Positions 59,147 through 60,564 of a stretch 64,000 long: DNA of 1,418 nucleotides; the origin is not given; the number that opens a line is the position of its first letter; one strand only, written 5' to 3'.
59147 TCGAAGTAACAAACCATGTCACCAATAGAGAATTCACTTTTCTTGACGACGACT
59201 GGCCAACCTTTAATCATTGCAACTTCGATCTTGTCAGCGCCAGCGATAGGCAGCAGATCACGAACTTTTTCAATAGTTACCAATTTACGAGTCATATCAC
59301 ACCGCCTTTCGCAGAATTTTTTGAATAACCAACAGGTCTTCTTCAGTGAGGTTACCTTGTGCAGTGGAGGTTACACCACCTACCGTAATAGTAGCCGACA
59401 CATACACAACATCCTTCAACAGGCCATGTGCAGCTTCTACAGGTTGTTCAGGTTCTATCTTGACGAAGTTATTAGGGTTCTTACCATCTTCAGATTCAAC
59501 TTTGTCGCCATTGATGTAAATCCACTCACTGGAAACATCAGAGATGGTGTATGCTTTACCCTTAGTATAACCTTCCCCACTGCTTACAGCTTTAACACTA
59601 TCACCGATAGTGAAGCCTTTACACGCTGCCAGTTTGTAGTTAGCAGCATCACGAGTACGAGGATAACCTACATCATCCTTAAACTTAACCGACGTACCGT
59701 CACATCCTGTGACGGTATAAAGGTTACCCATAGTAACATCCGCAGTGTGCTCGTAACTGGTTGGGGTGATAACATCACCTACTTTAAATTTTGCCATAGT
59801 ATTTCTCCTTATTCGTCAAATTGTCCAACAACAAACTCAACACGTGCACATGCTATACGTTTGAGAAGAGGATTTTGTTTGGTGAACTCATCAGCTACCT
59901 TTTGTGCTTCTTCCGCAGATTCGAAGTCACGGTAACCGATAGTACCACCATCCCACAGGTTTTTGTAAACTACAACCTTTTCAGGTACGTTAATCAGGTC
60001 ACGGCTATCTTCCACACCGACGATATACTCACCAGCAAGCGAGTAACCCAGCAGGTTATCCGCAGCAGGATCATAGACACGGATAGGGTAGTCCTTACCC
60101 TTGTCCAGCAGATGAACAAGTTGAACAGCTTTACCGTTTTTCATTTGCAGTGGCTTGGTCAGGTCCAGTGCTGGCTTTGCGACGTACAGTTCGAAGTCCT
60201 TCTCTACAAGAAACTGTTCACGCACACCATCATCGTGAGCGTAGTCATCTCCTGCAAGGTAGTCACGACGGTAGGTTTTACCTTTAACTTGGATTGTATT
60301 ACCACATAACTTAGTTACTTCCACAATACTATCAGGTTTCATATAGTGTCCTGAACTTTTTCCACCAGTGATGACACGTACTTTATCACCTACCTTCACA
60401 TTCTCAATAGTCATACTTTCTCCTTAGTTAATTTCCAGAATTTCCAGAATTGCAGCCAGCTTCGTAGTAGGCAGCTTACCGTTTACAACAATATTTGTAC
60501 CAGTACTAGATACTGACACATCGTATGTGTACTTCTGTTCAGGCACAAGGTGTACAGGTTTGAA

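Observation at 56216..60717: Expanded family of small KOW/SH3-like proteins (at least 7 paralogs) in the early region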

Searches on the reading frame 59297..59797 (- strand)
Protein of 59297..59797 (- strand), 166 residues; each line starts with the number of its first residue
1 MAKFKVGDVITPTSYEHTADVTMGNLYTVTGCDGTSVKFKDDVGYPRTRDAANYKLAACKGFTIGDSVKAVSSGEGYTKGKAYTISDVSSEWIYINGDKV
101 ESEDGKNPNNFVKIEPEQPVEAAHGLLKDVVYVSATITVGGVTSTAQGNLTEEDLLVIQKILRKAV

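Call 6: search_protein_families(library=pfam, proteins=[window:59297-59797:-], max_evalue=1)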
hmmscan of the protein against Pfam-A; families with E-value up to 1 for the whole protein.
window:59297-59797:- (166 aa): 1 family
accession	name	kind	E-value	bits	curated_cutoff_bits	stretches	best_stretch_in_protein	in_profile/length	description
PF24203.1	Phage_ProQ_C_like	-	0.026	15.6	27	1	62-114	6-62/112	Phage ProQ C-terminal-like domain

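Call 7: search_protein_families(library=phrogs, proteins=[window:59297-59797:-], max_evalue=0.1)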
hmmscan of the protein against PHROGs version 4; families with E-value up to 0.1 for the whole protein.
window:59297-59797:- (166 aa): 4 families
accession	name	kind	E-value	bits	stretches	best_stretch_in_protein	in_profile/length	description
phrog_4317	-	unknown function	2.5e-05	24.7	1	60-122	207-280/455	-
phrog_13152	-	unknown function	0.0025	18.9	0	1-39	6-44/171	-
phrog_4927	-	unknown function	0.0036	18.3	0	65-91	8-36/73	-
phrog_31982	-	unknown function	0.0085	15.7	0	61-112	4-55/347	-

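Call 88: search_protein_families(library=ncbifam, proteins=[window:59297-59797:-], max_evalue=1)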
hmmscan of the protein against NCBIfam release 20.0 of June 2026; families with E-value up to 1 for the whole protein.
window:59297-59797:- (166 aa): 0 families

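Call 95: search_protein_families(library=padloc, proteins=[window:59297-59797:-], max_evalue=0.1)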
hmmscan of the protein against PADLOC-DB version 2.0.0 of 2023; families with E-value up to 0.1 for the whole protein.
window:59297-59797:- (166 aa): 0 families

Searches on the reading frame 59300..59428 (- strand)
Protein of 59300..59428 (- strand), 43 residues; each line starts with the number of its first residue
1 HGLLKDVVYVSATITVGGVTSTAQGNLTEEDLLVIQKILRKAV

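Call 99: search_solved_structures(query=A6, max_evalue=10, show_alignments=3)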
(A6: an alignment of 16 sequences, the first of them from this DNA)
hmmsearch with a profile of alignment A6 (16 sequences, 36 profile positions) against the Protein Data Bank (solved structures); distinct sequences matched with E-value up to 10: 30.
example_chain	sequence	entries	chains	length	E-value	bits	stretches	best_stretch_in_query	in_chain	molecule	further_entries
1vdx_A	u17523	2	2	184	0.12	15.6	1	13-36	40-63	Hypothetical protein PH0099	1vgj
2fyh_A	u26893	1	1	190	0.22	14.7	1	13-36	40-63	putative integral membrane transport protein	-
2i14_A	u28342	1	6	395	0.31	14.3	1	10-34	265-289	Nicotinate-nucleotide pyrophosphorylase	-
5i98_A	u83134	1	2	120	0.44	13.8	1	11-24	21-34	FK506-binding protein 1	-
5htg_A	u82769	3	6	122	0.45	13.7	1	11-24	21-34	FK506-binding protein 1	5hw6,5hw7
5hw8_A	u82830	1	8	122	0.46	13.7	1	11-24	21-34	FK506-binding protein 1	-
6tz6_C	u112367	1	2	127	0.51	13.6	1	11-24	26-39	FK506-binding protein 1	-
2h0b_A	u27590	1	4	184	0.56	13.5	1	4-25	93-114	Neurexin-1-alpha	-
7pzy_T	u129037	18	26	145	0.57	13.4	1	20-36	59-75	Ribosomal 40S subunit protein S18B | 40S ribosomal protein S18-B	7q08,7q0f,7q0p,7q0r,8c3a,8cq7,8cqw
6pnp_A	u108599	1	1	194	0.58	13.4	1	4-25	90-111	Neurexin-1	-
9u9d_A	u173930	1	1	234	0.62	13.3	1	21-33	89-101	Myosin light chain kinase, smooth muscle, deglutamylated form,Green fluorescent protein,Ca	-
6woo_SS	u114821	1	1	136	1.2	12.4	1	20-36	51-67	uS13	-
6wdr_S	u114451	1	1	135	1.2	12.4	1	20-36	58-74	40S ribosomal protein S18-A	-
6q8y_H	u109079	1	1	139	1.2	12.4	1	20-36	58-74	40S ribosomal protein S18-A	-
4v92_BS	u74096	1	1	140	1.2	12.4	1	20-36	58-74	US13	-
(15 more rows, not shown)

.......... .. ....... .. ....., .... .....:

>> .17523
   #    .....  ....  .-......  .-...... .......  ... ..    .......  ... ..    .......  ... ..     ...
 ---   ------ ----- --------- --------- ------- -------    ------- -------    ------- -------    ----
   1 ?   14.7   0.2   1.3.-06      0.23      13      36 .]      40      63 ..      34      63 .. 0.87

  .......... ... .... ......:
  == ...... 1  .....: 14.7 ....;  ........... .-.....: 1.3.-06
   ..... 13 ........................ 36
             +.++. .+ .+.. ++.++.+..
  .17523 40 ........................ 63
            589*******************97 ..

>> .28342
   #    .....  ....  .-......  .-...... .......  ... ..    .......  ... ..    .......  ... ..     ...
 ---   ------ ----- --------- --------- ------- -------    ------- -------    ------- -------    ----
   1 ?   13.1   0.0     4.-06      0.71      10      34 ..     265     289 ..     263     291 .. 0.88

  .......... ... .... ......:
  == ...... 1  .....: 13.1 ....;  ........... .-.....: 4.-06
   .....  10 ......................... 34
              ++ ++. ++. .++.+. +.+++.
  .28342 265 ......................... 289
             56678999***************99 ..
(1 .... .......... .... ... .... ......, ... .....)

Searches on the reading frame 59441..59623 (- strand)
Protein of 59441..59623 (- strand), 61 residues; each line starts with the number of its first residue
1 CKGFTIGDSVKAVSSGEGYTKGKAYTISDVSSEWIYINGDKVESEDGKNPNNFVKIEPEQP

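Call 18: search_protein_families(library=pfam, proteins=[window:59441-59623:-], max_evalue=10)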
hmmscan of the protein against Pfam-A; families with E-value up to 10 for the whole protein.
seq(61 aa): 3 families
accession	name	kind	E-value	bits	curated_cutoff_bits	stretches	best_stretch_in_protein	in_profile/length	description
PF24203.1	Phage_ProQ_C_like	-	0.038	15.1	27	1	4-53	6-59/112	Phage ProQ C-terminal-like domain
PF23839.1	DUF7209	-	0.11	12.7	27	1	21-44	48-71/77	Family of unknown function (DUF7209)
PF16266.10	DUF4919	-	0.14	12.4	29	1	13-48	126-161/186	Domain of unknown function (DUF4919)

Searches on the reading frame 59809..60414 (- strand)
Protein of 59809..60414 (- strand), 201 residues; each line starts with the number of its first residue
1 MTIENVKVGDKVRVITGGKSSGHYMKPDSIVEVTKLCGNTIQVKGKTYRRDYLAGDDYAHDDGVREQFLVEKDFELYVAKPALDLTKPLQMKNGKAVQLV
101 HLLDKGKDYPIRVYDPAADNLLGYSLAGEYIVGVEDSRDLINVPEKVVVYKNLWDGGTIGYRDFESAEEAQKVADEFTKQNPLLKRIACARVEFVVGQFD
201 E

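Call 6: search_protein_families(library=pfam, proteins=[window:59809-60414:-], max_evalue=1)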
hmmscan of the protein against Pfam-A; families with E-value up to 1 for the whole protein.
window:59809-60414:- (201 aa): 0 families

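Call 7: search_protein_families(library=phrogs, proteins=[window:59809-60414:-], max_evalue=0.1)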
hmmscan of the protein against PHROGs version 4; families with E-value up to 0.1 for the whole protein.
window:59809-60414:- (201 aa): 1 family
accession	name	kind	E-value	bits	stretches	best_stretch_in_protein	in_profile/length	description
phrog_30363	-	unknown function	0.079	14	0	143-179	24-60/67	-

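Call 14: find_homologous_proteins(query=window:59809-60414:-, max_evalue=0.01)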
Query window:59809-60414:- (201 aa): 1 proteins with E <= 0.01 among 157 candidates.
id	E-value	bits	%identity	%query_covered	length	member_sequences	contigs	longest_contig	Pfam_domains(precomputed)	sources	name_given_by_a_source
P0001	1.3e-129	448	100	100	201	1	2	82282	-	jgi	jgi:hypothetical protein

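Call 41: search_solved_structures(query=window:59809-60414:-, max_evalue=10)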
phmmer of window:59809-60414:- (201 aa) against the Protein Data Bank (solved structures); distinct sequences matched with E-value up to 10: 3.
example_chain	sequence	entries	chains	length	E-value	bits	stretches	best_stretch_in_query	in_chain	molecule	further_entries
2bri_A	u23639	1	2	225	0.87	12.5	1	76-143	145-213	URIDYLATE KINASE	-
2bmu_A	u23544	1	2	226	0.88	12.5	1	76-143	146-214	URIDYLATE KINASE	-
6y5z_AAA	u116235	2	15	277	1.2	12.1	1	42-130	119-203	Capsid protein VP1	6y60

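Call 88: search_protein_families(library=ncbifam, proteins=[window:59809-60414:-], max_evalue=1)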
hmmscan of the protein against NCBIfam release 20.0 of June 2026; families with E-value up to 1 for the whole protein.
window:59809-60414:- (201 aa): 0 families

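Call 95: search_protein_families(library=padloc, proteins=[window:59809-60414:-], max_evalue=0.1)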
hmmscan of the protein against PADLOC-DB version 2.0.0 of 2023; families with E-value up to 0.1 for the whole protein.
window:59809-60414:- (201 aa): 0 families

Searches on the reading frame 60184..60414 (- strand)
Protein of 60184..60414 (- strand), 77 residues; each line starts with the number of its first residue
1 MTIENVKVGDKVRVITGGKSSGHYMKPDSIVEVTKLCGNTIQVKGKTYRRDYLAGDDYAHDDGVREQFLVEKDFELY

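Call 18: search_protein_families(library=pfam, proteins=[window:60184-60414:-], max_evalue=10)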
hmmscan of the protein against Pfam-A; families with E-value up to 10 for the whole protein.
seq(77 aa): 1 family
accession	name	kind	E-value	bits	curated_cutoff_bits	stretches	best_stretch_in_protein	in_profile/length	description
PF01957.25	NfeD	-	0.022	15.4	29.1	1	20-44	32-56/57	NfeD-like C-terminal, partner-binding domain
